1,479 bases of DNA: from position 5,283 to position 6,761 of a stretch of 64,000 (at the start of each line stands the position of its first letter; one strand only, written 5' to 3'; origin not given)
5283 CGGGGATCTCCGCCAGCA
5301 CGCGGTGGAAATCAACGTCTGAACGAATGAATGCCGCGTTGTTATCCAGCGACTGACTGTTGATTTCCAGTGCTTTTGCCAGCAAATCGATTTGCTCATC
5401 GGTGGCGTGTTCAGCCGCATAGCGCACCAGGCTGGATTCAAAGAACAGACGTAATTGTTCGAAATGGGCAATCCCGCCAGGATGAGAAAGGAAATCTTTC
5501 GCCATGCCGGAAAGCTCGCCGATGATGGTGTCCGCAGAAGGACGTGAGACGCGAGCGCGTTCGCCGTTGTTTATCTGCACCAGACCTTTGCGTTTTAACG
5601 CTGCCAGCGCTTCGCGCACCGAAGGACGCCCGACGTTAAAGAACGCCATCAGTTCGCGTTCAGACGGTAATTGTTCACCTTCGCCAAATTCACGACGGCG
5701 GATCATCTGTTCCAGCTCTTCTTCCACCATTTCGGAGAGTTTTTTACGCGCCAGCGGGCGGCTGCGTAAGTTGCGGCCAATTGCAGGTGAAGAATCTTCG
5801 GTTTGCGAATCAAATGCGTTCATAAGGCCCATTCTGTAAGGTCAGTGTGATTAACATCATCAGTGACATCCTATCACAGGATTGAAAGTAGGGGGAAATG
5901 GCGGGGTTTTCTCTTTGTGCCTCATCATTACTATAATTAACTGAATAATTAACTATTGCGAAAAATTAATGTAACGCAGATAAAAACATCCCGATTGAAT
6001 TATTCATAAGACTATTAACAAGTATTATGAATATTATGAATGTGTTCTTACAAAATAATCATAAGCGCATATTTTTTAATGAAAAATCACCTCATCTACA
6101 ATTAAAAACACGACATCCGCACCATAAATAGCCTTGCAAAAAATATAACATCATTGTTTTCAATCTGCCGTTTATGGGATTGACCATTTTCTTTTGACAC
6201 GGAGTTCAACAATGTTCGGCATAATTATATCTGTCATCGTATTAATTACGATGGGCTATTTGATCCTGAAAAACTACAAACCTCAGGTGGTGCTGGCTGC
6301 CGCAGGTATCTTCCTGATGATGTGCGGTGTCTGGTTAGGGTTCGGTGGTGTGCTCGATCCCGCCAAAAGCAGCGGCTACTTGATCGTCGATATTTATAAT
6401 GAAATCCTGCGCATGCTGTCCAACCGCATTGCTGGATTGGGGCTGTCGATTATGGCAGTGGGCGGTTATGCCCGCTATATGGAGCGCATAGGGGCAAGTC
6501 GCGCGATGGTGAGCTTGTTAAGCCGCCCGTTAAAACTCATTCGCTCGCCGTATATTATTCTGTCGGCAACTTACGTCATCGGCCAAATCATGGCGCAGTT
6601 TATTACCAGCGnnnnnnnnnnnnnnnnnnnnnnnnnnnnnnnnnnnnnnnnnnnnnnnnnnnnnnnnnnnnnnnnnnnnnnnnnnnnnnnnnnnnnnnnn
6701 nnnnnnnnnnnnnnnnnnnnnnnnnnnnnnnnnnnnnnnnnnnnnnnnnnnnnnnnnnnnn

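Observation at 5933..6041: Direct and inverted short repeats in the AT-rich nanR-dcuD intergenic region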

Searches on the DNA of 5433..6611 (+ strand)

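Call 7: search_dna_similar(query=window:5833-6211:+, collection=ecoli_genomes, mode=near, rows=spread, max_rows=30)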
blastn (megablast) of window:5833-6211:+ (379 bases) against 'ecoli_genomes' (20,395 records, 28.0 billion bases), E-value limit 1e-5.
Records with a match: 4373; places in all: 4403; records where one place covers at least 80% of the query: 4327.
Genomes with a match: 4373 of 5426; with a place that covers at least 80% of the query: 4327. Places per genome that has any: lowest 1, median 1, highest 2. On chromosomes: 4403 places; on plasmids: 0.
Best place of each record, by identity: >=99% 258; 95-99% 4070; 90-95% 44; 80-90% 1.
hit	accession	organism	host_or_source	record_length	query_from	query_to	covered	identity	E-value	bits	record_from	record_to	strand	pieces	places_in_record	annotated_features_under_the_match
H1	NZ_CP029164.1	Escherichia coli strain 104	chicken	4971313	1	379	100%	100.0%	0e+0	701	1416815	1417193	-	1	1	none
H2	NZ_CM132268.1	Escherichia coli strain 21AR0303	Homo sapiens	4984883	1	379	100%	99.7%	0e+0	695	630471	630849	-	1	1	none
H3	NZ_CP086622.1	Escherichia coli strain RIVM_C037884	Homo sapiens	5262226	1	379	100%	98.7%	0e+0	673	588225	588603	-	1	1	none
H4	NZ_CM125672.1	Escherichia coli strain 2020N21-110-24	not applicable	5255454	1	379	100%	98.4%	0e+0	667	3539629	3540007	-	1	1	none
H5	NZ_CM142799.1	Escherichia coli strain GPEC874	chicken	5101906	1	379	100%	97.4%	0e+0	645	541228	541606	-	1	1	none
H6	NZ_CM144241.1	Escherichia coli strain DG343-1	chicken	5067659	1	379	100%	97.1%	2e-180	640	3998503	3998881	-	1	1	none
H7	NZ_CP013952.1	Escherichia coli strain HST04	TAKARA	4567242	1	379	100%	96.8%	1e-178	634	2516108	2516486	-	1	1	none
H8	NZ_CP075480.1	Escherichia coli strain NT1N31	pig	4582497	1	379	100%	96.8%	1e-178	634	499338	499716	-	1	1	none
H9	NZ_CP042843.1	Escherichia coli strain JME67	not applicable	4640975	1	379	100%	96.8%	1e-178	634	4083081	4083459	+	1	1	none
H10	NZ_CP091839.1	Escherichia coli strain SWYHX138.261ft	Equus ferus caballus (Thoroughbred)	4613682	1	379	100%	96.8%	1e-178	634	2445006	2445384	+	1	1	none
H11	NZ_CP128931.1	Escherichia coli strain TUM9757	missing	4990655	1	379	100%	96.8%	1e-178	634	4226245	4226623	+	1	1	none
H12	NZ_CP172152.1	Escherichia coli strain GF31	chicken meat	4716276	1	379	100%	96.8%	1e-178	634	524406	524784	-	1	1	none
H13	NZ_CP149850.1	Escherichia coli strain 2023CK-01687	Homo sapiens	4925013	1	379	100%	96.8%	1e-178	634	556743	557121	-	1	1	none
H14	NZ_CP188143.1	Escherichia coli strain TUM23332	Laboratory developed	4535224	1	379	100%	96.8%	1e-178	634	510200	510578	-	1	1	none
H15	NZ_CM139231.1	Escherichia coli strain JMF1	Wildebeest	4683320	1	379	100%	96.8%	1e-178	634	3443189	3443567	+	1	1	none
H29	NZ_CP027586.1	Escherichia coli strain 2012EL-2448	Homo sapiens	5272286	1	379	100%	96.0%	1e-173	617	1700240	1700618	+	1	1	none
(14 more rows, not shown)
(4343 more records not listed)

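Call 8: search_dna_similar(query=window:5433-6611:+, collection=ecoli_genomes, mode=near, rows=spread, max_rows=40)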
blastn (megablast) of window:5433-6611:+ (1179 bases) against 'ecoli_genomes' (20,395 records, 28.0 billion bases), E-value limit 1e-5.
Records with a match: 5419; places in all: 5435; records where one place covers at least 80% of the query: 4326.
Genomes with a match: 5419 of 5426; with a place that covers at least 80% of the query: 4326. Places per genome that has any: lowest 1, median 1, highest 2. On chromosomes: 5434 places; on plasmids: 1.
Best place of each record, by identity: >=99% 488; 95-99% 4927; 90-95% 4.
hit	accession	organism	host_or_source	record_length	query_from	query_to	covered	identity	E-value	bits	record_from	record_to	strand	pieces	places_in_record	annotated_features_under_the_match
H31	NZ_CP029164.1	Escherichia coli strain 104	chicken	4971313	1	1179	100%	100.0%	0e+0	2178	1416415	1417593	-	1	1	dcuC: anaerobic C4-dicarboxylate transporter DcuC | nanR: transcriptional regulator NanR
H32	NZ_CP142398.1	Escherichia coli strain SX4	Sheep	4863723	1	1179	100%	99.7%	0e+0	2156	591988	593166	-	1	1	dcuC: anaerobic C4-dicarboxylate transporter DcuC | nanR: transcriptional regulator NanR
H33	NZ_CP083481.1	Escherichia coli strain elppa9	Homo sapiens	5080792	1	1179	100%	99.4%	0e+0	2139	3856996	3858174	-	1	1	dcuC: anaerobic C4-dicarboxylate transporter DcuC | nanR: transcriptional regulator NanR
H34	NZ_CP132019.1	Escherichia coli strain JCH767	Homo sapiens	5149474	1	1179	100%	99.1%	0e+0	2117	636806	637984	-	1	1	dcuC: anaerobic C4-dicarboxylate transporter DcuC | nanR: transcriptional regulator NanR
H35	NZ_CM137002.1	Escherichia coli strain LSC52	Homo sapiens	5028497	1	1179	100%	98.6%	0e+0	2089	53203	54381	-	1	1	dcuC: anaerobic C4-dicarboxylate transporter DcuC | nanR: transcriptional regulator NanR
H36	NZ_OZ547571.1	Escherichia coli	Homo sapiens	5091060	1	1179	100%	98.4%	0e+0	2073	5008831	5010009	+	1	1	nanR: transcriptional regulator NanR | dcuC: anaerobic C4-dicarboxylate transporter DcuC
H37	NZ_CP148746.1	Escherichia coli strain Z1322HEC0010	Homo sapiens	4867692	1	1179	100%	97.7%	0e+0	2028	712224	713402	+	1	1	nanR: transcriptional regulator NanR | dcuC: anaerobic C4-dicarboxylate transporter DcuC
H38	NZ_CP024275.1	Escherichia coli O6:H16 strain M9682-C1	missing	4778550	1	1179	100%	97.6%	0e+0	2023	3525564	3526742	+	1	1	nanR: transcriptional regulator NanR | dcuC: anaerobic C4-dicarboxylate transporter DcuC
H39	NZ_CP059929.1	Escherichia coli strain 162.2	Turkey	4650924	1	1179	100%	97.6%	0e+0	2023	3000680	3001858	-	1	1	dcuC: anaerobic C4-dicarboxylate transporter DcuC | nanR: transcriptional regulator NanR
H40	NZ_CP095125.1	Escherichia coli strain Iso00270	Homo sapiens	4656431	1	1179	100%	97.6%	0e+0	2023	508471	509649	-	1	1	dcuC: anaerobic C4-dicarboxylate transporter DcuC | nanR: transcriptional regulator NanR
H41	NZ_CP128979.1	Escherichia coli strain TUM1881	missing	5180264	1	1179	100%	97.6%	0e+0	2023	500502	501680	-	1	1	dcuC: anaerobic C4-dicarboxylate transporter DcuC | nanR: transcriptional regulator NanR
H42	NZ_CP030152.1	Escherichia coli strain JSMCR1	chicken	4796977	1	1179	100%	97.6%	0e+0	2023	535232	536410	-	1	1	dcuC: anaerobic C4-dicarboxylate transporter DcuC | nanR: transcriptional regulator NanR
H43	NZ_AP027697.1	Escherichia coli strain PSS-12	Homo sapiens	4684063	1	1179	100%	97.6%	0e+0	2023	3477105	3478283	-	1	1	dcuC: anaerobic C4-dicarboxylate transporter DcuC | nanR: transcriptional regulator NanR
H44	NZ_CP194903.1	Escherichia coli strain FAHZZU6724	Homo sapiens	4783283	1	1179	100%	97.6%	0e+0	2023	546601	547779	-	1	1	dcuC: anaerobic C4-dicarboxylate transporter DcuC | nanR: transcriptional regulator NanR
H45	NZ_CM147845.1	Escherichia coli strain 45E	farm environment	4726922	1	1179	100%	97.6%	0e+0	2023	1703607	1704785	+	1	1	nanR: transcriptional regulator NanR | dcuC: anaerobic C4-dicarboxylate transporter DcuC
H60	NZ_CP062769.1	Escherichia coli O157:H7 strain Z852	Bovine Faeces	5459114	1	1179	100%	97.4%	0e+0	2002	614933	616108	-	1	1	nanR: transcriptional regulator NanR | dcuC: anaerobic C4-dicarboxylate transporter DcuC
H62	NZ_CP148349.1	Escherichia coli strain Z1323HEC0399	Homo sapiens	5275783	1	1179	100%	96.7%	0e+0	1953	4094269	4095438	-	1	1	dcuC: anaerobic C4-dicarboxylate transporter DcuC | nanR: transcriptional regulator NanR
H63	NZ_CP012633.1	Escherichia coli strain SF-166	Homo sapiens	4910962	1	402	34%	95.5%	0e+0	643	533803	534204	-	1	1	nanR: transcriptional regulator NanR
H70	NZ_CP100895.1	Escherichia coli strain ET846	Hoplobatrachus rugulosus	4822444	878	1179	26%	98.0%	2e-145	525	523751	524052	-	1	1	dcuC: anaerobic C4-dicarboxylate transporter DcuC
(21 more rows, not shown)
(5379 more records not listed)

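Call 9: get_annotated_region(hit=H63, flank=4000)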
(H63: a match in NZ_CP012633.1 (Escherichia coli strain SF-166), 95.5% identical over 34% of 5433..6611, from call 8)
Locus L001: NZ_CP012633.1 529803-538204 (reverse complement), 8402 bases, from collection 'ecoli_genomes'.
description: Escherichia coli strain SF-166 chromosome, complete genome
organism: Escherichia coli strain SF-166 (NCBI taxid 562)
replicon: chromosome; assembly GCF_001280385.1
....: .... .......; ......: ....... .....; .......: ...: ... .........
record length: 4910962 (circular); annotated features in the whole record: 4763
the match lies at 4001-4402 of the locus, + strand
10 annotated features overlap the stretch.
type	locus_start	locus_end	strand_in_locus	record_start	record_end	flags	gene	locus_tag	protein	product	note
CDS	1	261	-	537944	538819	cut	nanK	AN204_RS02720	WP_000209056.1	N-acetylmannosamine kinase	-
CDS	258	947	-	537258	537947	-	nanE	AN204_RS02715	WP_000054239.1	N-acetylmannosamine-6-phosphate 2-epimerase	-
CDS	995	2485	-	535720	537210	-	nanT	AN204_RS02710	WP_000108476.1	sialic acid transporter NanT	-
CDS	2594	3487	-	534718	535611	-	nanA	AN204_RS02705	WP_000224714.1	N-acetylneuraminate lyase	-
CDS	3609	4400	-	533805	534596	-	nanR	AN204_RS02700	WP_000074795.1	transcriptional regulator NanR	-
CDS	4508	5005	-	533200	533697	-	sspB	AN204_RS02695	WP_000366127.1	ClpXP protease specificity-enhancing factor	-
CDS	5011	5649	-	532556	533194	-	sspA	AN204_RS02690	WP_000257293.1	stringent starvation protein SspA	-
CDS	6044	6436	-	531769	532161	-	rpsI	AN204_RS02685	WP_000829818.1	30S ribosomal protein S9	-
CDS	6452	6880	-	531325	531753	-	rplM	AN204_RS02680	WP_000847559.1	50S ribosomal protein L13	-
CDS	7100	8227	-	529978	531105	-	zapE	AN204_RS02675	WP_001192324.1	cell division protein ZapE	-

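Call 10: get_annotated_region(hit=H7, flank=2500)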
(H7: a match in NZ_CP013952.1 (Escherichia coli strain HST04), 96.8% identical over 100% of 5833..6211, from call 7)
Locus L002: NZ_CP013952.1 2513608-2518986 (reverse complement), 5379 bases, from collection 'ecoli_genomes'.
description: Escherichia coli strain HST04 chromosome, complete genome
organism: Escherichia coli strain HST04 (NCBI taxid 562)
replicon: chromosome; assembly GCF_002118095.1
host: -; source: TAKARA; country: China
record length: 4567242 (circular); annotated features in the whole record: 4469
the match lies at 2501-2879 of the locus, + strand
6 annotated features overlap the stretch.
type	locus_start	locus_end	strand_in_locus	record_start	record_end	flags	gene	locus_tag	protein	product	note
CDS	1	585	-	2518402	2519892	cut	nanT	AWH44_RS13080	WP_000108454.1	sialic acid transporter NanT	-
CDS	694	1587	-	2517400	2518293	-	nanA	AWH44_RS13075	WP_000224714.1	N-acetylneuraminate lyase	-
CDS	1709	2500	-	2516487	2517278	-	nanR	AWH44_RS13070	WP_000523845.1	transcriptional regulator NanR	-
CDS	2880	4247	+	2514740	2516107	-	dcuC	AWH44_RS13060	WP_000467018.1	anaerobic C4-dicarboxylate transporter DcuC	-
CDS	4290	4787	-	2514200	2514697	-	sspB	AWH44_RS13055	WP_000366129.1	ClpXP protease specificity-enhancing factor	-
CDS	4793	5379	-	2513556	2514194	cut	sspA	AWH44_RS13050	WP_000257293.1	stringent starvation protein SspA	-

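Call 11: get_annotated_region(hit=H70, flank=4000)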
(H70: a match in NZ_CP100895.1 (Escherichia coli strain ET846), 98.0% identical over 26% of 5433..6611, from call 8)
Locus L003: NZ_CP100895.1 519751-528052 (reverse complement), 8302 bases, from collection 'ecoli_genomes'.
description: Escherichia coli strain ET846 chromosome, complete genome
organism: Escherichia coli strain ET846 (NCBI taxid 562)
replicon: chromosome; assembly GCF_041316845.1
host: Hoplobatrachus rugulosus; source: feces; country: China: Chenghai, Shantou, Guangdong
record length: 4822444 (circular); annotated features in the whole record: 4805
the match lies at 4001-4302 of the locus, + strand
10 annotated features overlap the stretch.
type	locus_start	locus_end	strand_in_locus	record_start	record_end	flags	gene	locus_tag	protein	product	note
CDS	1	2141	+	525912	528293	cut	yhcD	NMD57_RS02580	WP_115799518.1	fimbrial biogenesis usher protein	-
CDS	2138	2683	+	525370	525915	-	-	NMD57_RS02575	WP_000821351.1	YhcE family protein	-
CDS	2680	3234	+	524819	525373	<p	-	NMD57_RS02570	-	DUF1120 domain-containing protein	incomplete; partial in the middle of a contig; missing C-terminus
CDS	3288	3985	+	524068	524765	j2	-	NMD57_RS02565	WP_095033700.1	IS1-like element IS1B family transposase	programmed frameshift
CDS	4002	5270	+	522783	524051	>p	dcuC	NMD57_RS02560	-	anaerobic C4-dicarboxylate transporter DcuC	incomplete; partial in the middle of a contig; missing N-terminus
CDS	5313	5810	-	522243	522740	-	sspB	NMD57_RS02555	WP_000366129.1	ClpXP protease specificity-enhancing factor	-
CDS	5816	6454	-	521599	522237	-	sspA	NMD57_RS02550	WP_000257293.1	stringent starvation protein SspA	-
CDS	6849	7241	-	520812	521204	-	rpsI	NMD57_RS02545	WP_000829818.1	30S ribosomal protein S9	-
CDS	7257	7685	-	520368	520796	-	rplM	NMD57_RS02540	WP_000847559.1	50S ribosomal protein L13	-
CDS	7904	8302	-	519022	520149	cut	zapE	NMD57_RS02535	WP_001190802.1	cell division protein ZapE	-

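Call 29: get_annotated_region(hit=H62, flank=0)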
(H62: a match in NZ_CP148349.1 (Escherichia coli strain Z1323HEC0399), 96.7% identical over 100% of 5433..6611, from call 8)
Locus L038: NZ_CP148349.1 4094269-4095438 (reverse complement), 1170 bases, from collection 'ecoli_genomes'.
description: Escherichia coli strain Z1323HEC0399 chromosome, complete genome
organism: Escherichia coli strain Z1323HEC0399 (NCBI taxid 562)
replicon: chromosome; assembly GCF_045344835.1
host: Homo sapiens; source: -; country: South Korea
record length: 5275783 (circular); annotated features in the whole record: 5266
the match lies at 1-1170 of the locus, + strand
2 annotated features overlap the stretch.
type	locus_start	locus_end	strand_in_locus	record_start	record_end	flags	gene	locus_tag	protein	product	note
CDS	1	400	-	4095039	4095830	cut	nanR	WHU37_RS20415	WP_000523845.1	transcriptional regulator NanR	-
CDS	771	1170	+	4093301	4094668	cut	dcuC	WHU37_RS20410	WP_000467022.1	anaerobic C4-dicarboxylate transporter DcuC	-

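Call 30: get_annotated_region(hit=H60, flank=0)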
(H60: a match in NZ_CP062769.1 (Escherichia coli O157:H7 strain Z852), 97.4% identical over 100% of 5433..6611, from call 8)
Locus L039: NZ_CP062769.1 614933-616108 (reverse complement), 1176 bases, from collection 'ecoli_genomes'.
description: Escherichia coli O157:H7 strain Z852 chromosome, complete genome
organism: Escherichia coli O157:H7 strain Z852 (NCBI taxid 83334)
replicon: chromosome; assembly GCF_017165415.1
host: -; source: Bovine Faeces; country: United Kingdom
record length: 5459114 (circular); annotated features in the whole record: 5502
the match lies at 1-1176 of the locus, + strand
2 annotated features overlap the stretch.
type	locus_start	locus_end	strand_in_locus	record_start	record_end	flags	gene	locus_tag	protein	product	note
CDS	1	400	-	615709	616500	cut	nanR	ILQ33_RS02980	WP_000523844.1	transcriptional regulator NanR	-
CDS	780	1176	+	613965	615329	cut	dcuC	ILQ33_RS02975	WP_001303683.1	anaerobic C4-dicarboxylate transporter DcuC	-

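Call 31: get_annotated_region(hit=H29, flank=0)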
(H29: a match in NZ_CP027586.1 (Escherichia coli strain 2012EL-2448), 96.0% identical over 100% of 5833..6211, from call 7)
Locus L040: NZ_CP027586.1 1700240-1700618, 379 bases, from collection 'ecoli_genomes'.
description: Escherichia coli strain 2012EL-2448 chromosome, complete genome
organism: Escherichia coli strain 2012EL-2448 (NCBI taxid 562)
replicon: chromosome; assembly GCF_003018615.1
host: Homo sapiens; source: stool; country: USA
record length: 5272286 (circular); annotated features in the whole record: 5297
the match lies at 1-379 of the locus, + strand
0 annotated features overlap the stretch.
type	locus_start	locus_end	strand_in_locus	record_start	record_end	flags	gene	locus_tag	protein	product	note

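Call 32: get_annotated_region(hit=H5, flank=0)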
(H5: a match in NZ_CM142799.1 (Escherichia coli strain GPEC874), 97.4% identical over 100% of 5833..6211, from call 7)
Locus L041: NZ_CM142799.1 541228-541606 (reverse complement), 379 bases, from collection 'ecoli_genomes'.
description: Escherichia coli strain GPEC874 chromosome, whole genome shotgun sequence
organism: Escherichia coli strain GPEC874 (NCBI taxid 562)
replicon: chromosome; assembly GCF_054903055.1
host: -; source: chicken; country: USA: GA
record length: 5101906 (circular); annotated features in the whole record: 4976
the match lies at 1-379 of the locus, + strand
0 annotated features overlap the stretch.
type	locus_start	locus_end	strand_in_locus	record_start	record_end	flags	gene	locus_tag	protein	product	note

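Call 33: get_annotated_region(hit=H3, flank=0)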
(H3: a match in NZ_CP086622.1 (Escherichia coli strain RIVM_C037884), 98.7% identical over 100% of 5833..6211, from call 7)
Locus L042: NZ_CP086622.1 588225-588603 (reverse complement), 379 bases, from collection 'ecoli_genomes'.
description: Escherichia coli strain RIVM_C037884 chromosome, complete genome
organism: Escherichia coli strain RIVM_C037884 (NCBI taxid 562)
replicon: chromosome; assembly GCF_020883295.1
host: Homo sapiens; source: -; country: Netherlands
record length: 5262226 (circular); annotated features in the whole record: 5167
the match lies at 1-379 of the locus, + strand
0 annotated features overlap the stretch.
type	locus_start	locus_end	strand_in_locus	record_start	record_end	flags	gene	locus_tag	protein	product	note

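Call 35: search_dna_similar(query=window:5915-5974:+, collection=ecoli_genomes, mode=near, rows=spread, max_rows=12)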
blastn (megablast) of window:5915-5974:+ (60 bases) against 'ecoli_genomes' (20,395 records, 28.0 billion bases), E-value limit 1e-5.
Records with a match: 4278; places in all: 4279; records where one place covers at least 80% of the query: 4275.
Genomes with a match: 4278 of 5426; with a place that covers at least 80% of the query: 4275. Places per genome that has any: lowest 1, median 1, highest 2. On chromosomes: 4279 places; on plasmids: 0.
Best place of each record, by identity: >=99% 204; 95-99% 4072; 90-95% 2.
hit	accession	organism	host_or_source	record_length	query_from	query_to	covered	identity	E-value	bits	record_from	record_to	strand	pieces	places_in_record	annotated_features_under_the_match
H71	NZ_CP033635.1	Escherichia coli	chicken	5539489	1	60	100%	100.0%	2e-22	111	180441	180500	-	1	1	none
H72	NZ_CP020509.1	Escherichia coli strain 165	Homo sapiens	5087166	1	60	100%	96.7%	4e-19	100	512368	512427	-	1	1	none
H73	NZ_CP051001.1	Escherichia coli O157:H16 str. 98-3133 strain 98-3133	missing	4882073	1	60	100%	96.7%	4e-19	100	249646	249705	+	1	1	none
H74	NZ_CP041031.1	Escherichia coli strain PT109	Canis lupus familiaris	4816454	1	60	100%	96.7%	4e-19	100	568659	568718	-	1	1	none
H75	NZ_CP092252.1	Escherichia coli strain ISHS7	Felix catus domesticus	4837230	1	60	100%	96.7%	4e-19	100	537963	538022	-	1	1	none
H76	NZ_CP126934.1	Escherichia coli O78:H4 strain APEC E19057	Gallus gallus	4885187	1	60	100%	96.7%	4e-19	100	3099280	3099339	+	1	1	none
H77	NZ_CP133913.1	Escherichia coli strain M23917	Homo sapiens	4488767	1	60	100%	96.7%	4e-19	100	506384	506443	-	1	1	none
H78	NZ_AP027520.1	Escherichia coli strain LR-31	Homo sapiens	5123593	1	60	100%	96.7%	4e-19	100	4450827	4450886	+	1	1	none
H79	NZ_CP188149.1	Escherichia coli strain TUM23339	Laboratory developed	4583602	1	60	100%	96.7%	4e-19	100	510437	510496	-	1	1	none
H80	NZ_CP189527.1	Escherichia coli strain N385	Homo sapiens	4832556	1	60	100%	96.7%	4e-19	100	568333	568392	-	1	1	none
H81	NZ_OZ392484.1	Escherichia coli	Gallus gallus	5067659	1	60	100%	96.7%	4e-19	100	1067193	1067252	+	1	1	none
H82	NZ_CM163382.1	Escherichia coli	chicken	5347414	25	60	60%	97.2%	2e-7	62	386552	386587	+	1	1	none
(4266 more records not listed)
